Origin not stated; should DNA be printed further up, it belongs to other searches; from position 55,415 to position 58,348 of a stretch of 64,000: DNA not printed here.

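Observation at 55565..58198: Upf1-like SF1B helicase with a ~290-aa coiled-coil insertion splitting the RecA1 domain, appended to the defence operon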

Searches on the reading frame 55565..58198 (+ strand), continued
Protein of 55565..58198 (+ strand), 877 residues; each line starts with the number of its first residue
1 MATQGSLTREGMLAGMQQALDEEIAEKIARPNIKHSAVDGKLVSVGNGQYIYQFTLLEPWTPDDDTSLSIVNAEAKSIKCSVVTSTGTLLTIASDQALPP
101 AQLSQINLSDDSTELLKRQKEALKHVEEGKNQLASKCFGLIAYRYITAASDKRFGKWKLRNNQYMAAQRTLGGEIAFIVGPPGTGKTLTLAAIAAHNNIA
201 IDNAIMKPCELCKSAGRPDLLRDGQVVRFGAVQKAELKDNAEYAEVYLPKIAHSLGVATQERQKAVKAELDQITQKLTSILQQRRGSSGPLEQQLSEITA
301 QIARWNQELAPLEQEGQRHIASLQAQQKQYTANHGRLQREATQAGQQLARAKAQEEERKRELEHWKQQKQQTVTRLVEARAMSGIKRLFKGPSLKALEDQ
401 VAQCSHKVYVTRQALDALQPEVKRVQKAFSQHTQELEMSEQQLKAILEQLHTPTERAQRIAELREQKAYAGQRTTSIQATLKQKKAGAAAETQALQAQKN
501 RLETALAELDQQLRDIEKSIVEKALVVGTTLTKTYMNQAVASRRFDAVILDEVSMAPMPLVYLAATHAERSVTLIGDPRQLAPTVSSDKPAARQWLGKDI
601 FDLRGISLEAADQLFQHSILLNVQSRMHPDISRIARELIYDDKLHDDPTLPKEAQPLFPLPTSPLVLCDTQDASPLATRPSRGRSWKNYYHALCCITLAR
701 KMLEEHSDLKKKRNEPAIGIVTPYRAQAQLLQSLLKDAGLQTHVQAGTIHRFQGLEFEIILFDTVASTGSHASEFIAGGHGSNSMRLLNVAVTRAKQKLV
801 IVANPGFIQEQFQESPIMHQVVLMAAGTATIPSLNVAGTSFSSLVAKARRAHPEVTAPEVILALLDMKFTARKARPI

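Call 13: find_encoding_contigs(protein=P0003, flank=10000, max_places=2)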
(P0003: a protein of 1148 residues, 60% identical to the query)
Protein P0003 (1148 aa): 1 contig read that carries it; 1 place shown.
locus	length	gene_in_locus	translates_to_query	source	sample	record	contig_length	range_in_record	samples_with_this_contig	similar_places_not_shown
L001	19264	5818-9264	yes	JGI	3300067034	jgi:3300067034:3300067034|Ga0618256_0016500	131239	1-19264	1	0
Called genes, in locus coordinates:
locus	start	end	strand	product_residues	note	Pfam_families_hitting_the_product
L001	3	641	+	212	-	?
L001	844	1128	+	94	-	-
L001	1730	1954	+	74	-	-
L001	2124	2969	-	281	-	PF02775:TPP_enzyme_C, PF12367:PFO_beta_C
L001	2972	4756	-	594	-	PF01558:POR, PF01855:POR_N, PF17147:PFOR_II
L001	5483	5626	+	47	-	-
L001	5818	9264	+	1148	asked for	PF01443:Viral_helicase1 (faint), PF13086:AAA_11, PF13245:AAA_19 (weak), PF13086:AAA_11, PF13087:AAA_12, PF13361:UvrD_C (weak), PF13538:UvrD_C_2 (weak), PF13091:PLDc_2, +1 more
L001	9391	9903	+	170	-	PF19935:DUF6398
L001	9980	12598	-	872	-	PF02861:Clp_N, PF23569:NBD_SMAX1, PF00004:AAA, PF17871:AAA_lid_9, PF07724:AAA_2, PF00004:AAA, PF07728:AAA_5, PF10431:ClpB_D2-small, +8 more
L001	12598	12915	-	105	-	PF13411:MerR_1, PF13591:MerR_2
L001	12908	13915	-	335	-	PF00226:DnaJ, PF01556:DnaJ_C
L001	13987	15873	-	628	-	PF00012:HSP70, PF06723:MreB_Mbl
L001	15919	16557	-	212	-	PF01025:GrpE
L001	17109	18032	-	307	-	-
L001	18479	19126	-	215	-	PF00574:CLP_protease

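Call 14: find_encoding_contigs(protein=P0012, flank=10000, max_places=2)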
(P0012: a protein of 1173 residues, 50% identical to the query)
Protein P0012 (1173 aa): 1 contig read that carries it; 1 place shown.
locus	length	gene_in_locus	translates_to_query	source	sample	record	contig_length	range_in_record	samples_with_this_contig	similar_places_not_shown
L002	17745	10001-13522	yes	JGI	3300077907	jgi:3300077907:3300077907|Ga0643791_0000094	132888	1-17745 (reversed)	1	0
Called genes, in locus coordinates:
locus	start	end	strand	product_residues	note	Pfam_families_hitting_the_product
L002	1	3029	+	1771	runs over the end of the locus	PF00270:DEAD, PF00271:Helicase_C, PF09369:MZB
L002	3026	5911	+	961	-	PF00176:SNF2-rel_dom, PF00270:DEAD, PF04851:ResIII, PF00271:Helicase_C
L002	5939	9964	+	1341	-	PF02384:N6_Mtase, PF01170:UPF0020 (faint), PF20473:MmeI_Mtase (weak), PF07669:Eco57I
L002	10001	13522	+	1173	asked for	PF13086:AAA_11, PF13604:AAA_30 (weak), PF13086:AAA_11, PF07926:TPR_MLP1_2 (weak), PF13087:AAA_12, PF13361:UvrD_C (weak), PF13538:UvrD_C_2 (weak), PF13091:PLDc_2, +2 more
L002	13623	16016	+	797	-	PF03235:GmrSD_N, PF07510:GmrSD_C, PF18899:DUF5655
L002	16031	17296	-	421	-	PF01582:TIR (weak), PF13676:TIR_2, PF13424:TPR_12 (faint), PF07719:TPR_2 (faint), PF13371:TPR_9 (faint), PF13414:TPR_11 (weak), PF13432:TPR_16 (weak), PF00515:TPR_1, +7 more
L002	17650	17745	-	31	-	?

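Call 15: find_encoding_contigs(protein=P0002, flank=10000, max_places=2)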
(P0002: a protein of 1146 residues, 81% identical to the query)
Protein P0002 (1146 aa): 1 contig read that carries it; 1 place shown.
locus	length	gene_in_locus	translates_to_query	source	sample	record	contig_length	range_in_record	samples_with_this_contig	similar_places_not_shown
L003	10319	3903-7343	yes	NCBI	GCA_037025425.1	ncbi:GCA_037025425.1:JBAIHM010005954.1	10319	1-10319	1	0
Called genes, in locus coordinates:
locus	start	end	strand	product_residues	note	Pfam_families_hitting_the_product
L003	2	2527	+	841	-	?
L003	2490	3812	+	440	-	-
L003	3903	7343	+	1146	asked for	PF13086:AAA_11, PF13245:AAA_19 (faint), PF13604:AAA_30 (weak), PF01443:Viral_helicase1 (faint), PF13087:AAA_12, PF13538:UvrD_C_2, PF13091:PLDc_2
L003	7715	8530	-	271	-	PF04439:Adenyl_transf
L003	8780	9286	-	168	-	-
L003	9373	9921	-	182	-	-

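Call 16: find_encoding_contigs(protein=P0004, flank=10000, max_places=2)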
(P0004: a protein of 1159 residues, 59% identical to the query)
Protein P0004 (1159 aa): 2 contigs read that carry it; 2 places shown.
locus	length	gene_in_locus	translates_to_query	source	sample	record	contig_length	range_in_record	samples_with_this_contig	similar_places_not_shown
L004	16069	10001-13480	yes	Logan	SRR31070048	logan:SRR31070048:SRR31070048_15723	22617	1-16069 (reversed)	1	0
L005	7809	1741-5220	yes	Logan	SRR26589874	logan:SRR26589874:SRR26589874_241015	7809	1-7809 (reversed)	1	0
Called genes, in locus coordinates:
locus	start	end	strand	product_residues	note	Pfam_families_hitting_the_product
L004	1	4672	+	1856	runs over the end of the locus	PF00270:DEAD, PF27116:YjiV_N, PF00271:Helicase_C (faint), PF09369:MZB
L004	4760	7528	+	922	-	PF28530:DUF8426, PF07728:AAA_5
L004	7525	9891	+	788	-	-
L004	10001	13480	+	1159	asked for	PF01443:Viral_helicase1 (faint), PF13086:AAA_11, PF13245:AAA_19 (weak), PF13604:AAA_30 (weak), PF13087:AAA_12, PF13361:UvrD_C (weak), PF13538:UvrD_C_2, PF13091:PLDc_2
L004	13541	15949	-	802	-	PF03235:GmrSD_N, PF07510:GmrSD_C, PF18899:DUF5655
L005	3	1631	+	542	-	?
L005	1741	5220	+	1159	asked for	PF01443:Viral_helicase1 (faint), PF13086:AAA_11, PF13245:AAA_19 (weak), PF13604:AAA_30 (weak), PF13087:AAA_12, PF13361:UvrD_C (weak), PF13538:UvrD_C_2, PF13091:PLDc_2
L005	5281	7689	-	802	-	PF03235:GmrSD_N, PF07510:GmrSD_C, PF18899:DUF5655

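Call 17: find_encoding_contigs(protein=P0013, flank=10000, max_places=2)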
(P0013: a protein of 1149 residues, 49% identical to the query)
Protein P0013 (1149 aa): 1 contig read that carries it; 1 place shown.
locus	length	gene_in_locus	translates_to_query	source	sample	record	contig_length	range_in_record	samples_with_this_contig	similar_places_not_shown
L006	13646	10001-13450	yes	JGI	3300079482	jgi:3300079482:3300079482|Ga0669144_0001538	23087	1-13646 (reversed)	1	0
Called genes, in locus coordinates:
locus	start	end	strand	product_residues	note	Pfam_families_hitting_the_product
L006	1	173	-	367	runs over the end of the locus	-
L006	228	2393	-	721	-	-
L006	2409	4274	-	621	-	-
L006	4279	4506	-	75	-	-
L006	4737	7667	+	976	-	PF28530:DUF8426, PF07728:AAA_5 (weak)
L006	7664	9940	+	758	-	-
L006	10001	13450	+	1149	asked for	PF01443:Viral_helicase1 (faint), PF13086:AAA_11, PF13604:AAA_30 (weak), PF13086:AAA_11, PF13087:AAA_12, PF13361:UvrD_C, PF13538:UvrD_C_2 (weak), PF13091:PLDc_2, +1 more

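Call 18: find_encoding_contigs(protein=P0009, flank=10000, max_places=2)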
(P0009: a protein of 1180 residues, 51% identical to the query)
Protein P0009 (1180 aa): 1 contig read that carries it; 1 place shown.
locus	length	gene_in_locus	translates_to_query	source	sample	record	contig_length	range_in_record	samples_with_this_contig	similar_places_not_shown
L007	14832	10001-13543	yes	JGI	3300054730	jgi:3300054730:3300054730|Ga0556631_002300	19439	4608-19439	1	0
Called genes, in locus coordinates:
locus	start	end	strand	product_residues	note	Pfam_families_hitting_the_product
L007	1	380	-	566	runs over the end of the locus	PF01935:DUF87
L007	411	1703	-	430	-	PF09376:NurA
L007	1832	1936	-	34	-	-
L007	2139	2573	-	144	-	PF18753:Nmad2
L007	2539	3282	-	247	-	-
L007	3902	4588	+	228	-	-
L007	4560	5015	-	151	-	-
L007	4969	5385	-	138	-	-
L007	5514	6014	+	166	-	PF00270:DEAD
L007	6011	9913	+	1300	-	PF02384:N6_Mtase, PF20473:MmeI_Mtase (weak), PF07669:Eco57I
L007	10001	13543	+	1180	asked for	PF01443:Viral_helicase1 (faint), PF13086:AAA_11, PF13604:AAA_30 (weak), PF13086:AAA_11, PF13087:AAA_12, PF13361:UvrD_C, PF13538:UvrD_C_2 (weak), PF13091:PLDc_2, +1 more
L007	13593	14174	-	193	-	-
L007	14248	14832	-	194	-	?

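Call 20: search_protein_families(library=padloc, proteins=[P0002, P0012, P0004, P0003], max_evalue=0.00001)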
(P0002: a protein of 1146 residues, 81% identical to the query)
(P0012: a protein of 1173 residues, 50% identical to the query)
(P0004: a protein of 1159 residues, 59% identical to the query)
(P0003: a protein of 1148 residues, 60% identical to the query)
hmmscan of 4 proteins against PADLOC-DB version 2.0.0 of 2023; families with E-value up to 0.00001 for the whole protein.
P0002 (1146 aa): 8 families
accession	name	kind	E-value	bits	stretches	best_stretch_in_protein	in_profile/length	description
PDLC03920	MkoA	-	4.7e-56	188.7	1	111-832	568-1095/1112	-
PDLC03924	MkoC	-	2.5e-49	166.3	2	636-1018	777-1120/1136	-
PDLC03921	MkoA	-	2.1e-39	133.1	2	408-834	1139-1586/1607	-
PDLC04140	mad8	-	2.7e-09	35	1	172-339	28-166/314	mads_8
PDLC01734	typeIV_RecD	-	5.7e-09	32.8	0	553-599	432-480/763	RecD_0_IVD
PDLC02895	DpdJ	-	1.6e-07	26.6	0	728-829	372-469/2112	DpdJ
PDLC03922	MkoB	-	6.5e-07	27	1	771-1020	388-598/610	-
PDLC00127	GajB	-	1.4e-06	25.1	0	753-823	506-577/594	UrvD helicase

P0012 (1173 aa): 7 families
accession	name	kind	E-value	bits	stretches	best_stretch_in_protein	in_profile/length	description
PDLC03920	MkoA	-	1.3e-53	180.6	1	119-865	570-1099/1112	-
PDLC03924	MkoC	-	7e-46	154.9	2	642-1045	777-1118/1136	-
PDLC03921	MkoA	-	3.3e-34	115.9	2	392-825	1133-1572/1607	-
PDLC02895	DpdJ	-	4.5e-09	31.7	0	730-839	368-472/2112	DpdJ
PDLC00303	PtuA1|PtuA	-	8.8e-08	29.6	1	173-388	7-200/386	AAA ATPase domain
PDLC04140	mad8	-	8e-07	26.9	1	179-430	27-148/314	mads_8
PDLC03922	MkoB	-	2.8e-06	24.9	1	931-1048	315-440/610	-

P0004 (1159 aa): 10 families
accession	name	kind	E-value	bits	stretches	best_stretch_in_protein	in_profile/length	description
PDLC03920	MkoA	-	1.5e-51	173.8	1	89-837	543-1082/1112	-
PDLC03924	MkoC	-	1e-47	160.9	2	639-1016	767-1106/1136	-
PDLC03921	MkoA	-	5.4e-38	128.4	2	401-828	1135-1569/1607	-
PDLC01734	typeIV_RecD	-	1.2e-09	35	0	149-213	330-394/763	RecD_0_IVD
PDLC03859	LmuB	-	1e-08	32.9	1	173-542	24-402/611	-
PDLC04140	mad8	-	1.3e-08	32.8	1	173-427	27-206/314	mads_8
PDLC02895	DpdJ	-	1.4e-08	30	1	740-829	372-457/2112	DpdJ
PDLC01087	C3a187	-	1.2e-06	25.7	0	763-825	496-544/559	NERD+UvrD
PDLC01148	RecD_like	-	2.3e-06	24.2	0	565-609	400-446/719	RecD/Tra ATPase fused to N-terminal HHH domain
PDLC03922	MkoB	-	7.7e-06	23.4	1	906-1033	473-599/610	-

P0003 (1148 aa): 8 families
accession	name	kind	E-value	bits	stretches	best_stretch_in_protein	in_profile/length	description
PDLC03920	MkoA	-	4.4e-51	172.3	1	89-834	543-1096/1112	-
PDLC03924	MkoC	-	4.6e-47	158.8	2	640-1005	779-1106/1136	-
PDLC03921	MkoA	-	1.1e-34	117.5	2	443-833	1182-1587/1607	-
PDLC01734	typeIV_RecD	-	1.6e-08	31.3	0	556-598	433-477/763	RecD_0_IVD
PDLC02895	DpdJ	-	2.6e-08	29.2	1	583-818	220-457/2112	DpdJ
PDLC03922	MkoB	-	4.5e-08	30.8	1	903-1018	315-437/610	-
PDLC04140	mad8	-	2.6e-07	28.5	1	165-312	16-136/314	mads_8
PDLC02350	AbiO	-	1.7e-06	25.1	0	158-384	178-398/468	AbiO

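Call 28: search_protein_families(library=ncbifam, proteins=[window:55565-58198:+], max_evalue=0.01)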
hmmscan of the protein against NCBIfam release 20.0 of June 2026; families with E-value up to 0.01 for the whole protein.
window:55565-58198:+ (877 aa): 9 families
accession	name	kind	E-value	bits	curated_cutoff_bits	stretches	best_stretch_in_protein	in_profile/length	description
TIGR00376.1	TIGR00376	hypoth_equivalog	3.7e-42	144.6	348.9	2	371-809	189-615/639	IGHMBP2 family helicase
NF040671.1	PLuB_AAA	exception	8.5e-24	83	999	1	533-807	951-1234/1256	PLuB system helicase-like protein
TIGR01448.2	helicase_RecD2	equivalog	1e-07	30.5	500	2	537-582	401-448/713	SF1B family DNA helicase RecD2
NF045487.1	ASRP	equivalog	3.1e-06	26.1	300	1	396-522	314-440/593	archaea-specific SMC-related protein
TIGR01447.1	recD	equivalog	2.4e-05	23.1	310.15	1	148-193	138-183/597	exodeoxyribonuclease V subunit alpha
TIGR02169.1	SMC_prok_A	equivalog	2.7e-05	22.1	729.4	1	259-519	236-499/1165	chromosome segregation protein SMC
TIGR02168.1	SMC_prok_B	equivalog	0.00027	18.8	567.35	1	279-520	239-479/1181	chromosome segregation protein SMC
TIGR04523.1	Mplasa_alph_rch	subfamily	0.00035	18.6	270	1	259-522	305-572/745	helix-rich protein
TIGR03499.1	FlhF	equivalog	0.0076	16.3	174.15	1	173-197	198-222/286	flagellar biosynthesis GTPase FlhF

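Call 31: search_protein_representatives(protein=window:55565-58198:+)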
Query: 877 residues. Proteins with E-value up to 0.001 (for the whole library): 17553; up to 1e-10: 6121; up to 1e-30: 1181. The best 150 are listed.
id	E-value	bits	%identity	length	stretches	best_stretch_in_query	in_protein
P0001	0.0e+00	1912.8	100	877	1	1-877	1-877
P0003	0.0e+00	1075.1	61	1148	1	2-864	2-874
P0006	2.7e-253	859.6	52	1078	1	3-855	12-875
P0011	3.6e-237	806.3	51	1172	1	9-855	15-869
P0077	1.2e-168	579.8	42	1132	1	6-825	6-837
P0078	5.1e-162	557.8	39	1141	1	10-842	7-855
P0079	1.5e-159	549.6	39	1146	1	3-836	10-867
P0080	3.7e-158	545.0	40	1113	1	12-838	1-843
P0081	6.0e-153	527.8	39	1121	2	6-840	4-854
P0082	1.8e-147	509.7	81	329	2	198-407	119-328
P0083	1.2e-146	507.0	38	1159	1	10-830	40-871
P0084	4.7e-143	495.1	43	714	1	242-868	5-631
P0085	1.6e-139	483.4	49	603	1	326-857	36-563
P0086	1.1e-138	480.7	36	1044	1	9-835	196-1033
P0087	6.4e-138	478.1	39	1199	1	8-808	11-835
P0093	1.9e-124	433.5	35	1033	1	12-838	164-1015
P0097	8.1e-112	391.8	34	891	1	11-825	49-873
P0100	4.1e-97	343.1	34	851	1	10-822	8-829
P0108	1.2e-84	301.9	34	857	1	50-810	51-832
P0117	5.0e-76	273.4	34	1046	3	499-823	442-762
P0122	7.5e-73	262.9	32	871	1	14-813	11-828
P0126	2.6e-71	257.8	32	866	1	13-809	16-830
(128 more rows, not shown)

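Call 34: search_protein_families(library=padloc, proteins=[P0022, P0025, P0117, P0077, P0100, P0024, P0093], max_evalue=1e-10)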
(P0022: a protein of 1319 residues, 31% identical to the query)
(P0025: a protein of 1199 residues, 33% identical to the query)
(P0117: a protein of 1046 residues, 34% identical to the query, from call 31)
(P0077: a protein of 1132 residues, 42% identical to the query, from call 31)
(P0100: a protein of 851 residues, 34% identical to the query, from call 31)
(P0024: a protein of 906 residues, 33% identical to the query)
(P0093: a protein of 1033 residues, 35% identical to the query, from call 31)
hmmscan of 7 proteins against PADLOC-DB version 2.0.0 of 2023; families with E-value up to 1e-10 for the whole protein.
P0022 (1319 aa): 5 families
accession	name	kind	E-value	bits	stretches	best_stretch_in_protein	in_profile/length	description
PDLC03920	MkoA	-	1.1e-55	187.6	2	660-988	741-1081/1112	-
PDLC03921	MkoA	-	4.5e-39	132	2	540-988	1132-1572/1607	-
PDLC03924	MkoC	-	1e-37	127.8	1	885-1166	850-1112/1136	-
PDLC03922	MkoB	-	4.5e-11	40.7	0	1030-1123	287-380/610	-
PDLC05009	PDC-S37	-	5.2e-11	39.1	0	708-749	935-975/1550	-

P0025 (1199 aa): 3 families
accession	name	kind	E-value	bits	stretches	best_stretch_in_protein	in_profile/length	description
PDLC03920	MkoA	-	6.7e-53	178.3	1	159-899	613-1099/1112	-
PDLC03921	MkoA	-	1.3e-37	127.2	2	496-900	1188-1589/1607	-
PDLC03924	MkoC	-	1.7e-36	123.8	1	792-1065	862-1118/1136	-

P0117 (1046 aa): 3 families
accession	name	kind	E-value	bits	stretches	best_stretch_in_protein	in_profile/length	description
PDLC03920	MkoA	-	2e-64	216.4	1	163-771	613-1094/1112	-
PDLC03924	MkoC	-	2e-43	146.8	1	487-918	670-1106/1136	-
PDLC03921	MkoA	-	1e-38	130.8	1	165-767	1026-1589/1607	-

P0077 (1132 aa): 4 families
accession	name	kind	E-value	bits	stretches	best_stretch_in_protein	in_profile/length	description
PDLC03920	MkoA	-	1.9e-60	203.3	1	84-832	539-1092/1112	-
PDLC03924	MkoC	-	1.8e-47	160.1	1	628-998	768-1104/1136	-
PDLC03921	MkoA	-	2e-38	129.8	2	422-820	1162-1570/1607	-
PDLC01734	typeIV_RecD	-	3.3e-14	50.1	0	550-629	428-507/763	RecD_0_IVD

P0100 (851 aa): 3 families
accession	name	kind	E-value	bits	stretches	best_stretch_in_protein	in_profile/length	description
PDLC03920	MkoA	-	3.5e-62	209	1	82-834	532-1096/1112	-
PDLC03921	MkoA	-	2e-51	172.9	2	425-833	1172-1588/1607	-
PDLC03924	MkoC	-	5.8e-30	102.1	1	627-822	771-954/1136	-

P0024 (906 aa): 4 families
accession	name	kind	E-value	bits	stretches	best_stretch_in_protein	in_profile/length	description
PDLC03920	MkoA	-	1.1e-58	197.4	1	186-657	616-1100/1112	-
PDLC03921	MkoA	-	2.7e-31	106.2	1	351-659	1271-1591/1607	-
PDLC03924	MkoC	-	2.9e-26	89.9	1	544-711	859-1015/1136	-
PDLC05009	PDC-S37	-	6.4e-13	45.4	0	143-245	248-351/1550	-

P0093 (1033 aa): 3 families
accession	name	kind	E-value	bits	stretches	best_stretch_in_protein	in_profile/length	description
PDLC03920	MkoA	-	1.4e-52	177.2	1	318-986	616-1080/1112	-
PDLC03921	MkoA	-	2.7e-43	146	1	590-985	1164-1570/1607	-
PDLC03924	MkoC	-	1.3e-24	84.4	1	854-990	823-952/1136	-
